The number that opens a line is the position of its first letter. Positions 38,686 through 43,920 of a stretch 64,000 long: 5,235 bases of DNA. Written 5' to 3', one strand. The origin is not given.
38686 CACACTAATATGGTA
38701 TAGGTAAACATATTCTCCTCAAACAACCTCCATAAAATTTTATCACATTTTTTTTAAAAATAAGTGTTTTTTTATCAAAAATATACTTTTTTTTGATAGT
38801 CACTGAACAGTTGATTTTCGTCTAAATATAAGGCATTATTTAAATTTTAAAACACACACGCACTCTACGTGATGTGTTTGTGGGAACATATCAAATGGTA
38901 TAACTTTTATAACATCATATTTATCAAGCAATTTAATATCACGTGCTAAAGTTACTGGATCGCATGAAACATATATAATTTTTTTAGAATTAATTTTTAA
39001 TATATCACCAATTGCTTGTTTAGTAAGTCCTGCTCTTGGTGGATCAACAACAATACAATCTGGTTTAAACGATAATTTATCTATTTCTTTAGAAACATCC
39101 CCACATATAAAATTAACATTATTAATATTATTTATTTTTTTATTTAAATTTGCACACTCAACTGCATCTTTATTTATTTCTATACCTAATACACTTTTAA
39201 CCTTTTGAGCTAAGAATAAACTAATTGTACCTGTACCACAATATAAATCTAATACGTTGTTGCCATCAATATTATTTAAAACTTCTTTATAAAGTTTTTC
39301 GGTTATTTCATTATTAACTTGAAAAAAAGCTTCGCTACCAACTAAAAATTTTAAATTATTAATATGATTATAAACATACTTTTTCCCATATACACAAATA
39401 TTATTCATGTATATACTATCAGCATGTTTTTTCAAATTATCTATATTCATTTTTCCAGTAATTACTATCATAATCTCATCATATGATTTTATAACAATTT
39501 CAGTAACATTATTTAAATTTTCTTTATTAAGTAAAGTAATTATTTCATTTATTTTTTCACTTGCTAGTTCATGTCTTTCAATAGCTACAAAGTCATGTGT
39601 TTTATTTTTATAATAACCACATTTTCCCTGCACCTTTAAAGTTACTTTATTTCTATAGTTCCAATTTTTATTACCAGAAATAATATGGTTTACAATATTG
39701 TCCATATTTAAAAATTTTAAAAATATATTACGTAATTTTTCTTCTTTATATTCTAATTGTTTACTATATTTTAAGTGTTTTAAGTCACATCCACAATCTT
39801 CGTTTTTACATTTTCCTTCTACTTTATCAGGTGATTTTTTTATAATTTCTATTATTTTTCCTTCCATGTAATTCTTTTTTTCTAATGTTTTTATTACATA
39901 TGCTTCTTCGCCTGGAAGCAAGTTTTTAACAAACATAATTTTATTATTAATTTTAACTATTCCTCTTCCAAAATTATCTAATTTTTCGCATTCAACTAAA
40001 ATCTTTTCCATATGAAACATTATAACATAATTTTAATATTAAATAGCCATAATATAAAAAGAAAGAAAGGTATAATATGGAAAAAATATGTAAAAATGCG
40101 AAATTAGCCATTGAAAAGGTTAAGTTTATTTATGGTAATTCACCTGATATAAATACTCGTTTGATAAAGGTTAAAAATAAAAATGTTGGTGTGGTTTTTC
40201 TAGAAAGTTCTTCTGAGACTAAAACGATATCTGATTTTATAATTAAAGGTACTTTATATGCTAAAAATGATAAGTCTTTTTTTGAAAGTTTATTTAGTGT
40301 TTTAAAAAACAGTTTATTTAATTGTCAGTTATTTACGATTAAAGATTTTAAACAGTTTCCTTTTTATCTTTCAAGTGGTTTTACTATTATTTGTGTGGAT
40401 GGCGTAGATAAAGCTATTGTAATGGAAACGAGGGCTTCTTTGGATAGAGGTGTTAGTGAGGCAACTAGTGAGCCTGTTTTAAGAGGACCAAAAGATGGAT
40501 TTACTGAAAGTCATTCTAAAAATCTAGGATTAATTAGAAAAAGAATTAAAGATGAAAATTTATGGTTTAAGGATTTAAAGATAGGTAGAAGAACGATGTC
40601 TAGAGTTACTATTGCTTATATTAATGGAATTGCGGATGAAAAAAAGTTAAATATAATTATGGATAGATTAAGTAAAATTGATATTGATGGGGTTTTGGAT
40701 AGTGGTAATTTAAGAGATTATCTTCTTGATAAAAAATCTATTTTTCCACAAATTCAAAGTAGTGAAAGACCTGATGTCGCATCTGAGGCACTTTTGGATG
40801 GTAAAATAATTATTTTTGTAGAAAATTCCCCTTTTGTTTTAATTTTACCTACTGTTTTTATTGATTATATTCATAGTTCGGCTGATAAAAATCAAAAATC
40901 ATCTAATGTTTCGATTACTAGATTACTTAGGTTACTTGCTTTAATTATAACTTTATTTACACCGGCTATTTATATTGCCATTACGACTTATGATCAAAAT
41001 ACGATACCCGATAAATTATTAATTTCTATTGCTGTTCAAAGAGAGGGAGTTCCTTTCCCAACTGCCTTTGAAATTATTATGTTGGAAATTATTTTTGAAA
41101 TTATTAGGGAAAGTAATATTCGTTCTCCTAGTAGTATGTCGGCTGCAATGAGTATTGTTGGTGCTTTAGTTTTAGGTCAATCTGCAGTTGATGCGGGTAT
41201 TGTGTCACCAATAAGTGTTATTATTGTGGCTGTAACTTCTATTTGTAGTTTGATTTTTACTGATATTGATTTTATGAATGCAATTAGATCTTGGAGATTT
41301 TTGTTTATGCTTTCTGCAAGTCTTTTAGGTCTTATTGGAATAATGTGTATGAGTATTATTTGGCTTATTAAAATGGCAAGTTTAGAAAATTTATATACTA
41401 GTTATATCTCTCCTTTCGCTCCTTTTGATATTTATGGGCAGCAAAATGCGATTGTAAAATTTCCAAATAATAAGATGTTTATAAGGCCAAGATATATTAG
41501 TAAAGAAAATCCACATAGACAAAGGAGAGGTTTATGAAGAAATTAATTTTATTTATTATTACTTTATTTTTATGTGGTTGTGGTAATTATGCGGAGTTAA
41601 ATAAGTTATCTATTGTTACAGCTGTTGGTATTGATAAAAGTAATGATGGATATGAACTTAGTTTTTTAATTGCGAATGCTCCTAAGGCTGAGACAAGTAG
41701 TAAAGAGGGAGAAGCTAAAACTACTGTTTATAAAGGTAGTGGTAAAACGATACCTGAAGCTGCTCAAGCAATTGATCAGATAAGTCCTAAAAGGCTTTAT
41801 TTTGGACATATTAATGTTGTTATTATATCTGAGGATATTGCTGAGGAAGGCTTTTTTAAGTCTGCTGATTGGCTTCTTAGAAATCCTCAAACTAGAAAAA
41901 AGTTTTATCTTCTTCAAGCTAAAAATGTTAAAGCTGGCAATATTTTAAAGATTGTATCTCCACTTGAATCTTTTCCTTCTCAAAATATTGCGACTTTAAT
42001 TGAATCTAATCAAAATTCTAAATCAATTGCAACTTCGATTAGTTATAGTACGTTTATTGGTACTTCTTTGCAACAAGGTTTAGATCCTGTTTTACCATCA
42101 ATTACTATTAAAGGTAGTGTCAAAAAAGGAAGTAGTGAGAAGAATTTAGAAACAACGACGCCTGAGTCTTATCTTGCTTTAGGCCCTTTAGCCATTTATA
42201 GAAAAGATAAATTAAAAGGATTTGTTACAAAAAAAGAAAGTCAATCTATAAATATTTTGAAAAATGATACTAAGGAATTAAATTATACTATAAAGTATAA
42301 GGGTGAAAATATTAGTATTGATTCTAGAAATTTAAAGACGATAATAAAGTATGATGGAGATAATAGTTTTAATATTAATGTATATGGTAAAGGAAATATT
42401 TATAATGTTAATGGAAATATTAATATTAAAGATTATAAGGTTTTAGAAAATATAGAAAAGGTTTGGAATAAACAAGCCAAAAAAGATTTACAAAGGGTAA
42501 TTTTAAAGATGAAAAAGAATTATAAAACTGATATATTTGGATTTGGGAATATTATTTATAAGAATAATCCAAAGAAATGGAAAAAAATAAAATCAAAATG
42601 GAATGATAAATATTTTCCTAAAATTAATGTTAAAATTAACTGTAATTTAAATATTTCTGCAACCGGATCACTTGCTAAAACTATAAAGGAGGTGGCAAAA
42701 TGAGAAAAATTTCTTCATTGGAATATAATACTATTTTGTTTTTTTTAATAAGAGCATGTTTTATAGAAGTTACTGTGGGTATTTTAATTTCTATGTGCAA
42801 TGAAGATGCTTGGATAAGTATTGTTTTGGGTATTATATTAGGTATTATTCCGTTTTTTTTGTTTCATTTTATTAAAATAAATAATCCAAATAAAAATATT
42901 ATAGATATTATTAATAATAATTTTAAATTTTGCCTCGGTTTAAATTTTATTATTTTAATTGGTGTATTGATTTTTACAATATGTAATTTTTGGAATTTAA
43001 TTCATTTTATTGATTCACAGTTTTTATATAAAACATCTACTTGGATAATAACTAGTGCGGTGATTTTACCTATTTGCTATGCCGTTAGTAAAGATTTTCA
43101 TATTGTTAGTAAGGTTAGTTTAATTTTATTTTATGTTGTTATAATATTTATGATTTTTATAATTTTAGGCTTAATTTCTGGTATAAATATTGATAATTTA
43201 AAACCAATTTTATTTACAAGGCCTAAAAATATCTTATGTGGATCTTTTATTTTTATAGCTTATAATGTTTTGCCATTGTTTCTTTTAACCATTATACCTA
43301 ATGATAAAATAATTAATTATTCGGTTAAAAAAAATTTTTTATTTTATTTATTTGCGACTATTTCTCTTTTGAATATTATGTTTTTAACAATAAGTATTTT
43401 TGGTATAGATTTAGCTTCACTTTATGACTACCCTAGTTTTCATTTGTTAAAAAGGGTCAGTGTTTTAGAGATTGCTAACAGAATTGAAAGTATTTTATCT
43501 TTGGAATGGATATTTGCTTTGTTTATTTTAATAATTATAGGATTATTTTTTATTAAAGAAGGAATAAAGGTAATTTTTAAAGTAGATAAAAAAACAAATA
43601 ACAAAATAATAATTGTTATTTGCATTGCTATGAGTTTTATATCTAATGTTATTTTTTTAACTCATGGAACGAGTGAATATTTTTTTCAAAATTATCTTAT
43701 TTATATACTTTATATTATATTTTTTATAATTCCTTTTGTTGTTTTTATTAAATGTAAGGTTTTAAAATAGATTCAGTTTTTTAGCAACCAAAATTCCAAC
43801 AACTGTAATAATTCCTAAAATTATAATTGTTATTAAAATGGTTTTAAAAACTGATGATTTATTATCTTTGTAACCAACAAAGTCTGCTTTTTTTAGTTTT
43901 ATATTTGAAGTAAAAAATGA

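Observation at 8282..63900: Dispersed repertoire of type IV pilin-like genes embedded among core genes, with no assembly machinery in 64 kb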

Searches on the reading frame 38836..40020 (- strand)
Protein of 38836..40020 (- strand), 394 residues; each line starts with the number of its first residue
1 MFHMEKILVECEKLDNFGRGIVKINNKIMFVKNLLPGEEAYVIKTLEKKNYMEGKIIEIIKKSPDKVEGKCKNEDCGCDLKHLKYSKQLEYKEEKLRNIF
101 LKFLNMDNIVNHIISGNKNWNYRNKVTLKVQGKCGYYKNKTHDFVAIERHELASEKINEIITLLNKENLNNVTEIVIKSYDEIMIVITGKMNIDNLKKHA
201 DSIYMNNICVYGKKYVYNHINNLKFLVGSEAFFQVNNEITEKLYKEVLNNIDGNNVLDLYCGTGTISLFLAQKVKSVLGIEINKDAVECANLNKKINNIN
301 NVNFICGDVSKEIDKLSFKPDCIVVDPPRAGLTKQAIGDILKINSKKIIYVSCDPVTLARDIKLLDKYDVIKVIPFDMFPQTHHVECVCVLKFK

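Call 16: search_protein_families(library=pfam, proteins=[window:38836-40020:-], max_evalue=0.001)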
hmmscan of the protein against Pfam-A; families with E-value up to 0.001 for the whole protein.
window:38836-40020:- (394 aa): 16 families
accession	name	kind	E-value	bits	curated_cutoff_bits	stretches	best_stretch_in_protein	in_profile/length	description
PF05958.17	tRNA_U5-meth_tr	-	1.7e-30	106.7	23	1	184-392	140-355/357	tRNA (Uracil-5-)-methyltransferase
PF13847.12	Methyltransf_31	-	4.8e-14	52.7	27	1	252-360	3-117/145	Methyltransferase domain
PF05175.20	MTS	-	2.1e-11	44.2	23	1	242-328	21-107/170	Methyltransferase small domain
PF09445.16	Methyltransf_15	-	4.1e-10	39.9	22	1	255-332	3-84/165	RNA cap guanine-N2 methyltransferase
PF13649.12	Methyltransf_25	-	7.6e-09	36.6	27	1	256-317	1-62/97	Methyltransferase domain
PF03602.21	Cons_hypoth95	-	9.9e-08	32.3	24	1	238-352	27-151/182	Conserved hypothetical protein 95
PF02475.24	TRM5-TYW2_MTfase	-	3.5e-06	27.5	28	1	252-326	36-111/164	TRM5/TYW2 methyltransferase domain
PF08241.18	Methyltransf_11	-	2.3e-05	25.4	21.2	1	257-311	1-53/95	Methyltransferase domain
PF01938.26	TRAM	-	5.2e-05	23.5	21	1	6-56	7-60/61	TRAM domain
PF06325.19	PrmA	-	0.00016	21.7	22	1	252-313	161-221/296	Ribosomal protein L11 methyltransferase (PrmA)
PF01555.25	N6_N4_Mtase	-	0.00018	22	26.7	1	110-290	61-219/221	DNA methylase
PF03848.20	TehB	-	0.00021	21.2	20.4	1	229-311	5-89/193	Tellurite resistance protein TehB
PF01728.25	FtsJ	-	0.00038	20.9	24.1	1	249-326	20-98/181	FtsJ-like methyltransferase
PF02390.23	Methyltransf_4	-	0.00039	20.4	24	0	255-313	4-64/173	Putative methyltransferase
PF01209.24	Ubie_methyltran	-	0.00055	19.8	20.1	1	244-310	39-108/233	ubiE/COQ5 methyltransferase family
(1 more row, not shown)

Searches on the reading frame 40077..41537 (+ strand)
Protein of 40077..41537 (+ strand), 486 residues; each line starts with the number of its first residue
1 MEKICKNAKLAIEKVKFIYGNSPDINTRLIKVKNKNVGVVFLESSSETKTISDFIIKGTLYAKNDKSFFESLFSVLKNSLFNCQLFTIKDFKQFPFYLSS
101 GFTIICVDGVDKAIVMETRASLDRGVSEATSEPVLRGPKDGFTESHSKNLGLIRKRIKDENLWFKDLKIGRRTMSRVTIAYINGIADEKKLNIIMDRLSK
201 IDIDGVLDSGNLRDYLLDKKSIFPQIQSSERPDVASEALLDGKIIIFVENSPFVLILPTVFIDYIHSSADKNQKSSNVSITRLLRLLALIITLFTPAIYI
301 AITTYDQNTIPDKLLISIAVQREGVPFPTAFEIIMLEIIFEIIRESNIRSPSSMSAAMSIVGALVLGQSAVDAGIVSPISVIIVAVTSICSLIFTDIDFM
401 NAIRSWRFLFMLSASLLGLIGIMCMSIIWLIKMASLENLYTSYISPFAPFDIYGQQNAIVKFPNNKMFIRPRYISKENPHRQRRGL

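Call 16: search_protein_families(library=pfam, proteins=[window:40077-41537:+], max_evalue=0.001)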
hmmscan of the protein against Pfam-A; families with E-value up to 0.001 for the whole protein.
window:40077-41537:+ (486 aa): 1 family
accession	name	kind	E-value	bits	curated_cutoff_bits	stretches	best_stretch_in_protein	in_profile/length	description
PF03323.18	GerA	-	1.1e-144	482.9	27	1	14-472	2-465/466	Bacillus/Clostridium GerA spore germination protein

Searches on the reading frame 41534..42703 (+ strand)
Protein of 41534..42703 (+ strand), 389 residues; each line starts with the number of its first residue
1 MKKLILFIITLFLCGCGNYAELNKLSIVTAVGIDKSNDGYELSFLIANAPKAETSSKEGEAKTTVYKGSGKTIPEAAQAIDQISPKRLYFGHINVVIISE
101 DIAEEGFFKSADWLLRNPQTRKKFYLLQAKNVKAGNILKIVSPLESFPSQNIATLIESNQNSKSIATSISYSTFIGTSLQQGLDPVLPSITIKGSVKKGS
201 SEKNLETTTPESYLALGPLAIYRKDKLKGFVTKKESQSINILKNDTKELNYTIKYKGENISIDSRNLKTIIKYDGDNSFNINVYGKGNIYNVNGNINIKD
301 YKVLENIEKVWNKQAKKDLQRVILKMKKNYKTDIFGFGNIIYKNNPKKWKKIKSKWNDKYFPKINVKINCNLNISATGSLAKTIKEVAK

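Call 16: search_protein_families(library=pfam, proteins=[window:41534-42703:+], max_evalue=0.001)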
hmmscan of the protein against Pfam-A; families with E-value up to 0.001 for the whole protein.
window:41534-42703:+ (389 aa): 2 families
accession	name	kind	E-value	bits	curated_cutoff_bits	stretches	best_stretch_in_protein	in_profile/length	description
PF25198.1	Spore_GerAC_N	-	9.9e-43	146.4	27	1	18-192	1-176/176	Spore germination protein N-terminal domain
PF05504.16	Spore_GerAC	-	1.5e-32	113.5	23.6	1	220-378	4-167/167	Spore germination B3/ GerAC like, C-terminal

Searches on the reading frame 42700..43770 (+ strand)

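Call 16: search_protein_families(library=pfam, proteins=[window:42700-43770:+], max_evalue=0.001)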
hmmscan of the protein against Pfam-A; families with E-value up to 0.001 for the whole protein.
window:42700-43770:+ (356 aa): 1 family
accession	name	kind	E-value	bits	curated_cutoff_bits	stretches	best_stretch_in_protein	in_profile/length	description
PF03845.19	Spore_permease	-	4.7e-26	91.8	23.4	1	13-314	7-314/321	Spore germination protein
